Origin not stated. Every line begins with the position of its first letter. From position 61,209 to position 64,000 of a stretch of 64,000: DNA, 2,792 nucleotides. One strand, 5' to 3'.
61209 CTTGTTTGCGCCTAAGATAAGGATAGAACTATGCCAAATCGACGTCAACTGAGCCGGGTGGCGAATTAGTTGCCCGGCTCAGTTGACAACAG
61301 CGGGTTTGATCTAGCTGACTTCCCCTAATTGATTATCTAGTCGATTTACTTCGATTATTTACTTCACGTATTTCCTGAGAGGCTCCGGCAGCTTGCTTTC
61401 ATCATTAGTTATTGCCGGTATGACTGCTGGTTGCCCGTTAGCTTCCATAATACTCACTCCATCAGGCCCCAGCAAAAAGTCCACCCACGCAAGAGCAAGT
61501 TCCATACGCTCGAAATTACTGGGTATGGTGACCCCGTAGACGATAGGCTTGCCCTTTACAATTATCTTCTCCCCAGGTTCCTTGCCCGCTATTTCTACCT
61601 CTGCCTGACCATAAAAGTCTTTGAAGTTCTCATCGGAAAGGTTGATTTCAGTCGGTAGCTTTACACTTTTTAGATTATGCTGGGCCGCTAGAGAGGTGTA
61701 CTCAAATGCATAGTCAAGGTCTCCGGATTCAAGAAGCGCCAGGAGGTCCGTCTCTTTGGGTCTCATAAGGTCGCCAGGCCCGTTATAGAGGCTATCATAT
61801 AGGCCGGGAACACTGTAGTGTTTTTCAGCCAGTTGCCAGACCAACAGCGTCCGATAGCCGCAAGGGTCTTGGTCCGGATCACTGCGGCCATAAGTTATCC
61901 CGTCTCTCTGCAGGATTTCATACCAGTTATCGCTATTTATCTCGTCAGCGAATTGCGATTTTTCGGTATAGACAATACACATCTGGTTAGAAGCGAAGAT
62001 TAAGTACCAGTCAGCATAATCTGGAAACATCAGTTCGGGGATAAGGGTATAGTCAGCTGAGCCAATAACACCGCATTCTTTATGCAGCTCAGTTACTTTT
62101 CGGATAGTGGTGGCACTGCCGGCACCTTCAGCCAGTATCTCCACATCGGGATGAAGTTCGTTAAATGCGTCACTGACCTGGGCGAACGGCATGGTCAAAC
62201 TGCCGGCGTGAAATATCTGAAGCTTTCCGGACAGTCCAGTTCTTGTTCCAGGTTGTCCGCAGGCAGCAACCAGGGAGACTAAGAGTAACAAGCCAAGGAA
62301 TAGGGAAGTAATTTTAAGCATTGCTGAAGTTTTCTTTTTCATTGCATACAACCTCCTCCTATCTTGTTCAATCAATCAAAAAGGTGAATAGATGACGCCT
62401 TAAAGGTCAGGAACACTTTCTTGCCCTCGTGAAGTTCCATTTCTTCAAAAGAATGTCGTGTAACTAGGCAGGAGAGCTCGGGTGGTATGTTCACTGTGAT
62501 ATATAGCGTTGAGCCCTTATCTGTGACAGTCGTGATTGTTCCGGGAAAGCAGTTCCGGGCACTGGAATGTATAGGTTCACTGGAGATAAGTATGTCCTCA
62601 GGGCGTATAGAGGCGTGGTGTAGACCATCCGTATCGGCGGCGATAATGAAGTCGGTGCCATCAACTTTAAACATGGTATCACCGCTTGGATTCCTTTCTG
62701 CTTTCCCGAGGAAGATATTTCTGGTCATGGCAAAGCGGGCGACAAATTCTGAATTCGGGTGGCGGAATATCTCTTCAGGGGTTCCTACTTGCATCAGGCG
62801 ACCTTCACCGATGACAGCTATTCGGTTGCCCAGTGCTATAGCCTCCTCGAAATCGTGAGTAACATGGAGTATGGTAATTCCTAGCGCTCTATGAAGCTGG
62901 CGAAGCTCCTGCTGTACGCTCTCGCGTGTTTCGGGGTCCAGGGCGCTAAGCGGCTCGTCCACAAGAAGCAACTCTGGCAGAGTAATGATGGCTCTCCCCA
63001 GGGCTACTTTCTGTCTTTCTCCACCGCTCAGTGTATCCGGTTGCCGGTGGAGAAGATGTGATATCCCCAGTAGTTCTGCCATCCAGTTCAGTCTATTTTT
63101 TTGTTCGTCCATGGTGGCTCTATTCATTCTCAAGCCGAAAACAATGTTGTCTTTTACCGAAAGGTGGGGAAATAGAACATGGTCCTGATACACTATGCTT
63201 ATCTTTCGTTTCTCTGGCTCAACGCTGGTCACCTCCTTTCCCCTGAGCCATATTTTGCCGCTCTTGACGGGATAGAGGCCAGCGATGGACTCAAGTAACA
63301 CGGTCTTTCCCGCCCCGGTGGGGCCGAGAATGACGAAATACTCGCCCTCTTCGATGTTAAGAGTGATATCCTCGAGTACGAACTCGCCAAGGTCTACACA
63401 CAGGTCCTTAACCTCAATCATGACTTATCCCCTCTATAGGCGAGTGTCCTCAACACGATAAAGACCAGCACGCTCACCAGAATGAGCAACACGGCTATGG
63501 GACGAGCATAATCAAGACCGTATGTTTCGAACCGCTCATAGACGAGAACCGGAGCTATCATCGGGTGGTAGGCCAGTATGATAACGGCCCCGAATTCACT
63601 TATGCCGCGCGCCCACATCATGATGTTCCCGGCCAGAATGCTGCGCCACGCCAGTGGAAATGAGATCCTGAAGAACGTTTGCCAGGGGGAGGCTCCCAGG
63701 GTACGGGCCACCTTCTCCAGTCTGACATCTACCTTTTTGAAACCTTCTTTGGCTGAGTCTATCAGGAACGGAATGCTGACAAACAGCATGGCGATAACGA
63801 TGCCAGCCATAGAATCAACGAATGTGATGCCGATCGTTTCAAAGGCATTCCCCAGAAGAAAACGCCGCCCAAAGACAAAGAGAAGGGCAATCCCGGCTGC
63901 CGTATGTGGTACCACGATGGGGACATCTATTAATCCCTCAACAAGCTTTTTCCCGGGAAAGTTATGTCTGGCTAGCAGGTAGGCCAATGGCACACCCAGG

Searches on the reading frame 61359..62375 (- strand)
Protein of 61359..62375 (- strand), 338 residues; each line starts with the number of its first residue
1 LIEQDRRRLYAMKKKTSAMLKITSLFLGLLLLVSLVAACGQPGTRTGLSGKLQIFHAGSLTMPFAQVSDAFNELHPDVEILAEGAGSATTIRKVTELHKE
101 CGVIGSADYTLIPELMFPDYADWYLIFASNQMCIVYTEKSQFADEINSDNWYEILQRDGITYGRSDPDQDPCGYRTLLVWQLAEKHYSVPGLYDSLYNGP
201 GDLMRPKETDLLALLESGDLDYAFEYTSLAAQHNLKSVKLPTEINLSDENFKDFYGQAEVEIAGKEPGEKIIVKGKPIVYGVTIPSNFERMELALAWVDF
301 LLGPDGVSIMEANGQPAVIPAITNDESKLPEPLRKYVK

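Call 57: search_protein_families(library=pfam, proteins=[window:61359-62375:-], max_evalue=0.00001)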
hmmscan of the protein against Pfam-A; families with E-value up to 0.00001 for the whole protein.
window:61359-62375:- (338 aa): 2 families
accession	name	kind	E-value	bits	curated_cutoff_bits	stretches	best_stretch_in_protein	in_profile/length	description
PF13531.11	SBP_bac_11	-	1.8e-26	93.7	25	1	52-314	1-225/227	Bacterial extracellular solute-binding protein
PF01547.30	SBP_bac_1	-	9e-09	36.2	26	1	67-306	13-305/307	Bacterial extracellular solute-binding protein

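Call 70: search_protein_families(library=ncbifam, proteins=[window:61359-62375:-], max_evalue=1e-10)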
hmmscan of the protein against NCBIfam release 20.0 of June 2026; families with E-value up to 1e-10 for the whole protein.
window:61359-62375:- (338 aa): 3 families
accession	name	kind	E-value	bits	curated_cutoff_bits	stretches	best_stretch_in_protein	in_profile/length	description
NF003196.0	PRK04168.1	equivalog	1.1e-112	376.3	355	1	27-338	9-335/338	tungstate ABC transporter substrate-binding protein WtpA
TIGR03730.1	tungstate_WtpA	equivalog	8e-98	326.9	242.75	2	51-197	2-148/275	tungstate ABC transporter substrate-binding protein WtpA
NF002918.0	PRK03537.1-4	equivalog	3.7e-15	55.9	288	1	50-246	6-206/246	molybdate ABC transporter substrate-binding protein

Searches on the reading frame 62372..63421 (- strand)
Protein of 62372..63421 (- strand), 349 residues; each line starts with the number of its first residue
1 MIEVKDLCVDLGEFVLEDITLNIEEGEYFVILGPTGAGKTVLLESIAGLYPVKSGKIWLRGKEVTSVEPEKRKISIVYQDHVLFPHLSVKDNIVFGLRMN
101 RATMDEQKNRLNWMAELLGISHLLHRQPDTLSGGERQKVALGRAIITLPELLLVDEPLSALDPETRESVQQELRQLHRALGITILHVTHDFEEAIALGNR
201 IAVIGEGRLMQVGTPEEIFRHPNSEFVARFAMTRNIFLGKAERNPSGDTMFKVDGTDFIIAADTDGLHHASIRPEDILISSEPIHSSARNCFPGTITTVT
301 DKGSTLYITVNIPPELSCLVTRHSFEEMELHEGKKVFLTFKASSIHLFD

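Call 57: search_protein_families(library=pfam, proteins=[window:62372-63421:-], max_evalue=0.00001)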
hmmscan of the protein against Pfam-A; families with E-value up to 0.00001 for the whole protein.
window:62372-63421:- (349 aa): 3 families
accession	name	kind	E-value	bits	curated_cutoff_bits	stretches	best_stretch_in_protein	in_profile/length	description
PF00005.33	ABC_tran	-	7.1e-34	117.8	25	1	16-158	1-136/137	ABC transporter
PF03459.23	TOBE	-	6.5e-15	55.5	22.3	1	286-347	1-64/64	TOBE domain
PF08402.16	TOBE_2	-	2e-08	34.7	21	1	271-348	2-76/76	TOBE domain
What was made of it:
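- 61359..63993 (-): WtpA, WtpC (TOBE domain) and WtpB (partial) tungstate ABC transporter, 27 kb from the pair. Pfam (call 57).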

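Call 70: search_protein_families(library=ncbifam, proteins=[window:62372-63421:-], max_evalue=1e-10)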
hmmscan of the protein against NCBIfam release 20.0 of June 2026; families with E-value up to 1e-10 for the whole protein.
window:62372-63421:- (349 aa): 174 families (the best 25 are shown)
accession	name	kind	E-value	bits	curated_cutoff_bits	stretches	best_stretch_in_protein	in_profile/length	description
NF040840.2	tungstate_WtpC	equivalog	5.6e-128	427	440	1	1-348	1-347/347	tungstate ABC transporter ATP-binding protein WtpC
TIGR03265.1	PhnT2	equivalog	4.5e-84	282.7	457.7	1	3-348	6-352/353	putative 2-aminoethylphosphonate ABC transporter ATP-binding protein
TIGR01187.1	potA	subfamily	1.1e-81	274.5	355.6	1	31-344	1-321/325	polyamine ABC transporter ATP-binding protein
NF006987.0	PRK09452.1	equivalog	1.6e-80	270.6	482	1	13-322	30-343/378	spermidine/putrescine ABC transporter ATP-binding protein PotA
NF008653.0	PRK11650.1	subfamily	1.7e-79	267.5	432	1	13-349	17-348/357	sn-glycerol-3-phosphate ABC transporter ATP-binding protein UgpC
NF043075.1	MMSYN1_0197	equivalog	2.8e-74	250.1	550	1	2-347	3-338/341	spermidine/putrescine ABC transporter ATP-binding protein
NF040933.2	ABC_arch_GlcV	equivalog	3.4e-72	243.3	450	1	15-348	21-357/357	glucose ABC transporter ATP-binding protein GlcV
TIGR03258.1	PhnT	equivalog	4.9e-71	239.6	499.15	1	12-345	20-354/359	2-aminoethylphosphonate ABC transport system ATP-binding subunit PhnT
NF008233.0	PRK11000.1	equivalog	1.3e-70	238.2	568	1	3-348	5-353/369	maltose/maltodextrin ABC transporter ATP-binding protein MalK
NF008513.0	PRK11432.1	equivalog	1.5e-68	231.3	496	1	2-346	7-345/351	ferric ABC transporter ATP-binding protein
TIGR02142.1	modC_ABC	equivalog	2.1e-68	231.1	285.05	1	9-345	7-352/353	molybdenum ABC transporter ATP-binding protein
TIGR00968.1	3a0106s01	subfamily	9.3e-68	228.3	342.75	1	2-233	1-233/237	sulfate ABC transporter ATP-binding protein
NF008621.0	PRK11607.1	equivalog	1.4e-62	211.7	613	1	12-285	31-310/377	putrescine ABC transporter ATP-binding subunit PotG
NF008105.0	PRK10851.1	equivalog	3.3e-62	210.3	502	1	15-311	17-311/362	sulfate/thiosulfate ABC transporter ATP-binding protein CysA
TIGR01186.1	proV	subfamily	4.6e-62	210.2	326.6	1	16-236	9-235/363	betaine/proline/choline family ABC transporter ATP-binding protein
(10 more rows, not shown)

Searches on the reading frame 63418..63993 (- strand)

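Call 70: search_protein_families(library=ncbifam, proteins=[window:63418-63993:-], max_evalue=1e-10)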
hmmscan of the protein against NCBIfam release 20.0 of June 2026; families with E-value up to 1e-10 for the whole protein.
window:63418-63993:- (191 aa): 14 families
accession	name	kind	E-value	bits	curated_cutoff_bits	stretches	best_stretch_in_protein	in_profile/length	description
NF040839.1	tungstate_WtpB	equivalog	2.4e-82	276.4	340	1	1-186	65-249/251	tungstate ABC transporter permease WtpB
TIGR01581.1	Mo_ABC_porter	hypoth_equivalog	4.6e-51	173.4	210.3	1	1-180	42-225/225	ABC transporter permease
TIGR02141.1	modB_ABC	equivalog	2.1e-43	148.4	182.6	1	2-184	20-205/208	molybdate ABC transporter permease subunit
TIGR00969.1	3a0106s02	subfamily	1.4e-42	146.1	240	1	3-186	84-271/272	sulfate ABC transporter permease subunit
TIGR02139.1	permease_CysT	equivalog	1.4e-40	139.5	246.1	1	3-184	73-258/265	sulfate ABC transporter permease subunit CysT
NF006939.0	PRK09421.1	equivalog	6.2e-35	120.7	262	1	3-140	33-171/230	molybdate ABC transporter permease subunit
TIGR02140.1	permease_CysW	equivalog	5.8e-32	111.2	329.1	1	3-185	70-256/261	sulfate ABC transporter permease subunit CysW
NF008208.0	PRK10971.1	equivalog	7.4e-31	107.6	415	1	3-187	81-269/277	sulfate/thiosulfate ABC transporter permease CysT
NF011624.0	PRK15050.1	equivalog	2.8e-23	82.5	247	1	3-187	96-288/297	2-aminoethylphosphonate ABC transporter permease subunit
NF008620.0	PRK11602.1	equivalog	3.7e-21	75.6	442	1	3-141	87-225/291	sulfate/thiosulfate ABC transporter permease CysW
TIGR03226.1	PhnU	equivalog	9.1e-20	71.3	283.45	1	3-189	114-308/311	2-aminoethylphosphonate ABC transporter permease subunit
TIGR03262.1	PhnU2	equivalog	1.1e-18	67.2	593.25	1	3-185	77-257/546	putative 2-aminoethylphosphonate ABC transporter permease subunit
NF006951.0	PRK09433.1-2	equivalog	5e-14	51.8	788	1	2-184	76-260/535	thiamine/thiamine pyrophosphate ABC transporter permease ThiP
NF038017.1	ABC_perm1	subfamily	2.5e-12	47.1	100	1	1-140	17-149/184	ABC transporter permease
